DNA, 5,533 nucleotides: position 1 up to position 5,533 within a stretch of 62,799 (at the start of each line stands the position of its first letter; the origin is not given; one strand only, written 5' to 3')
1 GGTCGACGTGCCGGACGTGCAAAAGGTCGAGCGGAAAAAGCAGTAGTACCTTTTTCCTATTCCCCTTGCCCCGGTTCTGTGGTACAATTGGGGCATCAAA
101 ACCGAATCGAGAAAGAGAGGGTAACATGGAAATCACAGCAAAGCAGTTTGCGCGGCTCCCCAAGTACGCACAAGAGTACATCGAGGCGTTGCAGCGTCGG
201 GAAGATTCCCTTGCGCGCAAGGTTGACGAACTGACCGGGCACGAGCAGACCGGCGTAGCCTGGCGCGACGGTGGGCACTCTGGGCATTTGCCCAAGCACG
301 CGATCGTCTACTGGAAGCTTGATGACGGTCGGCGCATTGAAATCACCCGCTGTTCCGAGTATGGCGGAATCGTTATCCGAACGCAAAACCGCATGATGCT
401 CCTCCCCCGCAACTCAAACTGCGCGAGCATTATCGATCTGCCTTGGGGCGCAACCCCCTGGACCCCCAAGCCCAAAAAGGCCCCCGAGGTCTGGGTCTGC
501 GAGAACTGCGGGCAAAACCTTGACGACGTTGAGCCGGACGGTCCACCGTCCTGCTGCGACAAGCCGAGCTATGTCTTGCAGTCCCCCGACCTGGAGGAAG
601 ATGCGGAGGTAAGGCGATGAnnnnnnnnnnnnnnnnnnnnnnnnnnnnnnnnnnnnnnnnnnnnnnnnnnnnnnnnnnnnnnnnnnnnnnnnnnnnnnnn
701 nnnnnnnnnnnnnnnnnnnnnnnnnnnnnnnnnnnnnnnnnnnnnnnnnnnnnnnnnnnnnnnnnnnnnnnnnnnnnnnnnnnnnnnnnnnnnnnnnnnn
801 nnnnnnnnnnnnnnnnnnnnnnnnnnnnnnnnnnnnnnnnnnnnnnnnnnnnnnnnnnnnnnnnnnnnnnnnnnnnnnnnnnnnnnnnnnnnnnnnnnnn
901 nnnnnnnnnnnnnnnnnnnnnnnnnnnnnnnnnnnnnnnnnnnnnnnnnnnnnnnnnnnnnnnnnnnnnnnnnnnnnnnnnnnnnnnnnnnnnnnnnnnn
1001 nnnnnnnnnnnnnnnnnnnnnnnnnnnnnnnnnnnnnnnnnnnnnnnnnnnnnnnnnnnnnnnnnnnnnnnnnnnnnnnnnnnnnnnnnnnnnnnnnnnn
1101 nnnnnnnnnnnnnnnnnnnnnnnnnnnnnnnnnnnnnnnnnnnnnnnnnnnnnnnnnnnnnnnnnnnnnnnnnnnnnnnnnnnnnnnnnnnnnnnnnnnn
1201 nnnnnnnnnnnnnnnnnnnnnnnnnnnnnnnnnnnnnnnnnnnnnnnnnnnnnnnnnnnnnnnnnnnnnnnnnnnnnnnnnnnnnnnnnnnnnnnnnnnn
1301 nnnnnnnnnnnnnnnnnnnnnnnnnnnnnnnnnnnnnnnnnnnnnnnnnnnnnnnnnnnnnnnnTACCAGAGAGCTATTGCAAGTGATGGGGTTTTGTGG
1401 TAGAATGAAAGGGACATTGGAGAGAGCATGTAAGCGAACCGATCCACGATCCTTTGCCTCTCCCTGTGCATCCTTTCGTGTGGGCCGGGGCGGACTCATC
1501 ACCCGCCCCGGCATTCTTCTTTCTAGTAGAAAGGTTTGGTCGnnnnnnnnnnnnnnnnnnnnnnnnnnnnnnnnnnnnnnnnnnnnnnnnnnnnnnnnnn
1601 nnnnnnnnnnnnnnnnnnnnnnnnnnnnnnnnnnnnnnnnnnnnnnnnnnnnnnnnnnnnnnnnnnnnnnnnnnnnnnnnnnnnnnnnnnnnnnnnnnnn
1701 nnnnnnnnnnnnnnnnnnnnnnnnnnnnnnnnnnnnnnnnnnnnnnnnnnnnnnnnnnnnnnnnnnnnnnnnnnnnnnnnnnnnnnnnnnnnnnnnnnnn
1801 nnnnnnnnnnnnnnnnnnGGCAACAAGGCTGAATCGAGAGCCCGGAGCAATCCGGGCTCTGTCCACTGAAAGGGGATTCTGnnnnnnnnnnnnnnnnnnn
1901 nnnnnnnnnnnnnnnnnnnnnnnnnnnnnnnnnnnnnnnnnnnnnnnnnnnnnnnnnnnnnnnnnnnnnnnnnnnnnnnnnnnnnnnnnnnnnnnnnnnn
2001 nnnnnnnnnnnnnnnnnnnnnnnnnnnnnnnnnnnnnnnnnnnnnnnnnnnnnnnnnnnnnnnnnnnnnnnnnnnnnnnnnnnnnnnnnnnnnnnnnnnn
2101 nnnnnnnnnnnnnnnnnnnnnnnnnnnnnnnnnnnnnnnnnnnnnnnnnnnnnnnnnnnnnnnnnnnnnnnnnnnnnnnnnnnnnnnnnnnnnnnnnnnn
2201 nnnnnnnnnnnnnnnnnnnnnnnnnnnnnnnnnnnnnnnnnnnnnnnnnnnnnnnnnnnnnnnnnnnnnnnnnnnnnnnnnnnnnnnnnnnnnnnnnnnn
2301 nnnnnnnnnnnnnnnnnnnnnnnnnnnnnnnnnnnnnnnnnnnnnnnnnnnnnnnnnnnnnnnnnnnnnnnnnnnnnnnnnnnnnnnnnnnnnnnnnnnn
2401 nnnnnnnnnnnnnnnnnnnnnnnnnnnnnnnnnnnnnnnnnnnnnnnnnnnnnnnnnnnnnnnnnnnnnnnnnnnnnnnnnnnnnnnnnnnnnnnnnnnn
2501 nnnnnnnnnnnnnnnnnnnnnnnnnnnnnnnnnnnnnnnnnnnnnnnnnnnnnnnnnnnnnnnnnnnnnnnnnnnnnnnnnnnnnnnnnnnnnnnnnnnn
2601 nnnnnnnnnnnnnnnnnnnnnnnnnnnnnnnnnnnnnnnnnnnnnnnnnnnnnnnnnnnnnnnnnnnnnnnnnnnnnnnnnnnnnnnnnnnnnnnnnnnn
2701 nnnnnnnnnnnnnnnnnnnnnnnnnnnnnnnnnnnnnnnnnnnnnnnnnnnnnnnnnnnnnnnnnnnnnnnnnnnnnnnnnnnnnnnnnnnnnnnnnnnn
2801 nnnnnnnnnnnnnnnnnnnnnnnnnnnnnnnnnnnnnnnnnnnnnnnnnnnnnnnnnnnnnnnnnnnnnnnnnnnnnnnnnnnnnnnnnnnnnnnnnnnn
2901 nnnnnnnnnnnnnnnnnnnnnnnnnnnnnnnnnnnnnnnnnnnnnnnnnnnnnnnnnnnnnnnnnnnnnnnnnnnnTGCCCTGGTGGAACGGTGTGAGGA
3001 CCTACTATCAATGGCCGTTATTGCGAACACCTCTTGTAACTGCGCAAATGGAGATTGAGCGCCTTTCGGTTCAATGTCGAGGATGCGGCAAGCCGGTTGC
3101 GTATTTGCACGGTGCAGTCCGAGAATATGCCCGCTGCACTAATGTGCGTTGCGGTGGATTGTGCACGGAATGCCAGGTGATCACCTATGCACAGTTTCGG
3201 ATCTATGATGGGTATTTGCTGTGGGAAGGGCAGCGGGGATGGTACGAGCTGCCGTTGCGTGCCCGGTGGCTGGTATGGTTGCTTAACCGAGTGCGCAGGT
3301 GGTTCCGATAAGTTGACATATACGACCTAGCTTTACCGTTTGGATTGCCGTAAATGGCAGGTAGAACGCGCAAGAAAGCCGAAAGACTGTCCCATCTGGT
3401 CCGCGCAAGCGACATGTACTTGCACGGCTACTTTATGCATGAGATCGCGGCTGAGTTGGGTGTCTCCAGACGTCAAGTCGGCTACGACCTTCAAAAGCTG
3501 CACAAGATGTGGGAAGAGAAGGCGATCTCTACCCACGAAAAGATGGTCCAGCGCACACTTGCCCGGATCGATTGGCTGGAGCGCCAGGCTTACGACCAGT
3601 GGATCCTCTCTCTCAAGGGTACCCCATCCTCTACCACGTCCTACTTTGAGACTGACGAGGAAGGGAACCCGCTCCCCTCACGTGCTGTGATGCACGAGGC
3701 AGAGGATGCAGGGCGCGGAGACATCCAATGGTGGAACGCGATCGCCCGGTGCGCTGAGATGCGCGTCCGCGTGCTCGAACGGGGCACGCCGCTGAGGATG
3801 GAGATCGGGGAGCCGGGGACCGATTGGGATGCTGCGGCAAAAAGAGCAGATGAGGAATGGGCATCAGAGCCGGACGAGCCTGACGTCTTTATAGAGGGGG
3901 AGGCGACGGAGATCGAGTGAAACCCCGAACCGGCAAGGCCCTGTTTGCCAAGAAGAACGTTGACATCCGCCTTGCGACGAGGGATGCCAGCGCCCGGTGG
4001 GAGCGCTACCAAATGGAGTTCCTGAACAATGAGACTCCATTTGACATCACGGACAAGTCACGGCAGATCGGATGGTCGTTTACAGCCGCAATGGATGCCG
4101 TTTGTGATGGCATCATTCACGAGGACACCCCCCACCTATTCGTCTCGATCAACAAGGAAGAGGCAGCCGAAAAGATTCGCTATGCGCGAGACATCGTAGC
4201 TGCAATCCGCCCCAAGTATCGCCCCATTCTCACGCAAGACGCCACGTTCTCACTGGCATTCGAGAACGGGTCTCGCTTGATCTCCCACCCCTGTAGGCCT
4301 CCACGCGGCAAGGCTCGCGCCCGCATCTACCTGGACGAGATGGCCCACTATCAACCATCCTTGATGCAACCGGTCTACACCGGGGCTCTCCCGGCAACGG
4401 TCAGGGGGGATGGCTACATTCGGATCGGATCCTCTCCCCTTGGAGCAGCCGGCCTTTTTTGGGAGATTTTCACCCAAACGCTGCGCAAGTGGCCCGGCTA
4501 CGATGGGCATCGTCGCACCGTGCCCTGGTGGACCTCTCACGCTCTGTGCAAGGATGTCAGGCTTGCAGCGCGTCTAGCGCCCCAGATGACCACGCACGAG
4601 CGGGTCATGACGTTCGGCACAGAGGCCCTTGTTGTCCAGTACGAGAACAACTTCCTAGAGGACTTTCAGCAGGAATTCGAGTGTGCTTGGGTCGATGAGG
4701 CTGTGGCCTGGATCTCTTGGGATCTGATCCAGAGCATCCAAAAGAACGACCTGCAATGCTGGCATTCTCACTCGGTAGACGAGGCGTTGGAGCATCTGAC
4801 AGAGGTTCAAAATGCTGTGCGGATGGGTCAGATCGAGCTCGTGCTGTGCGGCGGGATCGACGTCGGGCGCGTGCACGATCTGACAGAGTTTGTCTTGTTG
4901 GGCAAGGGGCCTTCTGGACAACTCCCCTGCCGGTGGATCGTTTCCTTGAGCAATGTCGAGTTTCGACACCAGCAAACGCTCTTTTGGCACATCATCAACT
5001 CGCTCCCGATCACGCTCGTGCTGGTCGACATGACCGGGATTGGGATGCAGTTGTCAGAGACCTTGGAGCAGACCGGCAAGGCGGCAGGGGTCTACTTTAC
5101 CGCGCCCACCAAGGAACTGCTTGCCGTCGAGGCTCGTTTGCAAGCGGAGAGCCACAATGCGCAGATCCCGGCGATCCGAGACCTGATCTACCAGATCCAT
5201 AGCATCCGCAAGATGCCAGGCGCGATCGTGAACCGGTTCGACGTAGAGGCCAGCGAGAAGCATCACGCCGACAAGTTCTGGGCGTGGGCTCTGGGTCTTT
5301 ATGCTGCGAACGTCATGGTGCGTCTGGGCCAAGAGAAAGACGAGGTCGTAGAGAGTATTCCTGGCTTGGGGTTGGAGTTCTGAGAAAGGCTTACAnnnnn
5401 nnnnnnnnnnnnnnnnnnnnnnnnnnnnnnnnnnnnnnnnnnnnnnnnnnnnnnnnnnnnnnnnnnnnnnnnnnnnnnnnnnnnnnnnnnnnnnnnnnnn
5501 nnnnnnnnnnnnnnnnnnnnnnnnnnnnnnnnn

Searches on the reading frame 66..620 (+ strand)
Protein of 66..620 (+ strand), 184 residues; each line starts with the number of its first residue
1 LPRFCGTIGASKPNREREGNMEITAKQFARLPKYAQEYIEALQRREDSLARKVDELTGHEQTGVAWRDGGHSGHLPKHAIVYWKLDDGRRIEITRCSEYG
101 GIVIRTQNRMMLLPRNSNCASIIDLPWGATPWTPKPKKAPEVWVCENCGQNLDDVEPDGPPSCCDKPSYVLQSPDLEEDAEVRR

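Call 36: search_protein_families(library=pfam, proteins=[window:66-620:+], max_evalue=0.05)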
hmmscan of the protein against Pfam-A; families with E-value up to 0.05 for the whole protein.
window:66-620:+ (184 aa): 1 family
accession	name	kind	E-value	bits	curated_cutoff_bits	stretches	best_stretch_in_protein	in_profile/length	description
PF23886.1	DUF7239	-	5.9e-11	43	24.6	1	26-122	7-107/112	Family of unknown function (DUF7239)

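Call 62: search_protein_families(library=phrogs, proteins=[window:126-620:+], max_evalue=0.01)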
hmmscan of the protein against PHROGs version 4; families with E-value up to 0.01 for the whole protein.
window:126-620:+ (164 aa): 1 family
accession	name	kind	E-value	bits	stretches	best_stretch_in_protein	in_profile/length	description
phrog_3236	-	unknown function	7.2e-10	40.1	1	7-102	8-112/117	-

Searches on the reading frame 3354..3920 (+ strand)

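Call 36: search_protein_families(library=pfam, proteins=[window:3354-3920:+], max_evalue=0.05)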
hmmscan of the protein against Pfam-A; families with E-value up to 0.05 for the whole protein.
window:3354-3920:+ (188 aa): 4 families
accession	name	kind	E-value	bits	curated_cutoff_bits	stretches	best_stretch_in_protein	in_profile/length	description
PF10074.15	RovC_DNA-bd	-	0.0017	19.4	26.4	1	4-42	36-73/107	T6SS, Transcription factor, DNA binding domain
PF06056.18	Terminase_5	-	0.0039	17.5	20.3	1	17-42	5-30/58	Putative ATPase subunit of terminase (gpP-like)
PF07638.17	Sigma70_ECF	-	0.015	15.6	21.1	1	21-48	147-174/185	ECF sigma factor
PF13384.12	HTH_23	-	0.037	14.3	24.6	0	22-42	14-34/50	Homeodomain-like domain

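Call 62: search_protein_families(library=phrogs, proteins=[window:3354-3920:+], max_evalue=0.01)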
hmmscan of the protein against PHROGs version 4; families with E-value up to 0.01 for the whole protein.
window:3354-3920:+ (188 aa): 1 family
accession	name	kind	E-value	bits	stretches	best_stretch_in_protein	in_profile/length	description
phrog_645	-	DNA, RNA and nucleotide metabolism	1.1e-09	39.6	1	2-168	14-146/196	Rnase E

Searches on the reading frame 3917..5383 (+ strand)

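Call 10: search_protein_families(library=phrogs, proteins=[window:3917-5383:+], max_evalue=0.01)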
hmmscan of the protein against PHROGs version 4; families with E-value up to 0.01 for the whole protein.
window:3917-5383:+ (488 aa): 5 families
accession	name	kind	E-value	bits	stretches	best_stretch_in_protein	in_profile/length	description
phrog_22646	-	unknown function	1e-49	170.6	1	28-257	37-267/374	-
phrog_5909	-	head and packaging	2.6e-22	80.3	1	219-479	27-283/285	terminase large subunit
phrog_2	-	head and packaging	1.9e-17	64.3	1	30-464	268-592/807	terminase large subunit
phrog_5713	-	head and packaging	3.7e-12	47.4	1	346-473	3-134/143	terminase large subunit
phrog_7579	-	head and packaging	0.00017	21.9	1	31-194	8-169/239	terminase large subunit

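Call 11: search_protein_families(library=pfam, proteins=[window:3917-5383:+], max_evalue=0.01)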
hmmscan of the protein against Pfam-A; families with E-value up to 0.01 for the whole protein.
window:3917-5383:+ (488 aa): 1 family
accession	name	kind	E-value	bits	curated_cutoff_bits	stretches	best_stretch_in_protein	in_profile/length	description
PF03237.21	Terminase_6N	-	7.3e-07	29.5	22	1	47-268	4-210/215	Terminase large subunit, T4likevirus-type, N-terminal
